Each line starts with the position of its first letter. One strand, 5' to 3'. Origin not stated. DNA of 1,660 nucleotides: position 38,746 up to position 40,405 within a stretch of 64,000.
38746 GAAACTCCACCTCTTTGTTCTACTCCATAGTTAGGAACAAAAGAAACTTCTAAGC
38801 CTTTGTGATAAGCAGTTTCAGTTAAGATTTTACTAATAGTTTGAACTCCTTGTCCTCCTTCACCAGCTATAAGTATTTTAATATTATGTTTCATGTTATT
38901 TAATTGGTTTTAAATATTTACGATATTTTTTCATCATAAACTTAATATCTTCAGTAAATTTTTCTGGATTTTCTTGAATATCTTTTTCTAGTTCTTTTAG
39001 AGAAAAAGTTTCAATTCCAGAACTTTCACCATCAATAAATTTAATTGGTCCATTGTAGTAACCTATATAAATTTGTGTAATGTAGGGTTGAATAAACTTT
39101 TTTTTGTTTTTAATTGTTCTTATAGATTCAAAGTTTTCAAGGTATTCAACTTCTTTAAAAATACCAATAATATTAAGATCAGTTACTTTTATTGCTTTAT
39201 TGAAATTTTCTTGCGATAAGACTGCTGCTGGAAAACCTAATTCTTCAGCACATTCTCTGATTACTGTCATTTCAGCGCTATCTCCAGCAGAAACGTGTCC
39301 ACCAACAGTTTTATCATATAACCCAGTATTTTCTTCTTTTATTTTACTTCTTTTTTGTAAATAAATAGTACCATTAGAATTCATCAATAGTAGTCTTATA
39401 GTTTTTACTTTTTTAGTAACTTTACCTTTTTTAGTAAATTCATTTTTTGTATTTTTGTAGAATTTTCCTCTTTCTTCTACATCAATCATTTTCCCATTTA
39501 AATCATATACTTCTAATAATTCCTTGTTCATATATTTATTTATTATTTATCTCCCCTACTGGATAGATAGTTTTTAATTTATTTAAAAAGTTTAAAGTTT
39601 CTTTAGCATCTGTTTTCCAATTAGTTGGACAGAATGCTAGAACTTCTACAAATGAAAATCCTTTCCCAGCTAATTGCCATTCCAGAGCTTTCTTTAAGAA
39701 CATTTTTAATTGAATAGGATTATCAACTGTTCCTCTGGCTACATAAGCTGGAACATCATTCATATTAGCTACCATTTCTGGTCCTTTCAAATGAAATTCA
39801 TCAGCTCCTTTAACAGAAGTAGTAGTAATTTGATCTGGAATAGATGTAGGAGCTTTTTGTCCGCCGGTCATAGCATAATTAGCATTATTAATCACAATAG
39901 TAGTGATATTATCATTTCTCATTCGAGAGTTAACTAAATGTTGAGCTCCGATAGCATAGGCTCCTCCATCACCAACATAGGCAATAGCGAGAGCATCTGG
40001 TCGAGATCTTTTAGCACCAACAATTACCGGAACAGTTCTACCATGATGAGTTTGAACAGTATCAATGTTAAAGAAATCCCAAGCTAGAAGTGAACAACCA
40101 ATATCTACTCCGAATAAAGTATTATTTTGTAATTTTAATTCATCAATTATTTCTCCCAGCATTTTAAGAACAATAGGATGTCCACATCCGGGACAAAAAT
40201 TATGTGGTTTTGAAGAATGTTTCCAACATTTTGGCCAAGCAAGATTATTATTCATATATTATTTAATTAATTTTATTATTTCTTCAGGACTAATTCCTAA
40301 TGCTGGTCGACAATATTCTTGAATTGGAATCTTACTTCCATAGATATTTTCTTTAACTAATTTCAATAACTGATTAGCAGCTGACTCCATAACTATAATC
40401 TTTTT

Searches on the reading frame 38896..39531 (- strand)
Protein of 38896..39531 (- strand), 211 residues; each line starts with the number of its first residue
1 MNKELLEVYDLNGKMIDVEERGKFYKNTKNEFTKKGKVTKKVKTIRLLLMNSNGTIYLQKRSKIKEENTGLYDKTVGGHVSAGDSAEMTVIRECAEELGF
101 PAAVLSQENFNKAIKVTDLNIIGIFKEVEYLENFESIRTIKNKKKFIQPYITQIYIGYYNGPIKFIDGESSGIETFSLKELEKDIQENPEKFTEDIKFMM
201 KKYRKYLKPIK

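Call 51: search_protein_families(library=pfam, proteins=[window:38896-39531:-], max_evalue=0.001)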
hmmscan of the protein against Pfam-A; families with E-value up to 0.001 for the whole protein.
window:38896-39531:- (211 aa): 1 family
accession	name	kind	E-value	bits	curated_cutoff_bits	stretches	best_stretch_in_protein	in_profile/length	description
PF00293.34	NUDIX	-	1.6e-12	48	21.1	1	44-194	5-132/134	NUDIX domain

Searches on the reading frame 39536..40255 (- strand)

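Call 51: search_protein_families(library=pfam, proteins=[window:39536-40255:-], max_evalue=0.001)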
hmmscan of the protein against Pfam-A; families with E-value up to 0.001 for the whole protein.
window:39536-40255:- (239 aa): 1 family
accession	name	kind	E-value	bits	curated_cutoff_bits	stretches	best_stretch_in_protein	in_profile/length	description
PF02775.26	TPP_enzyme_C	-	2e-21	76.8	21.9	1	60-205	20-151/151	Thiamine pyrophosphate enzyme, C-terminal TPP binding domain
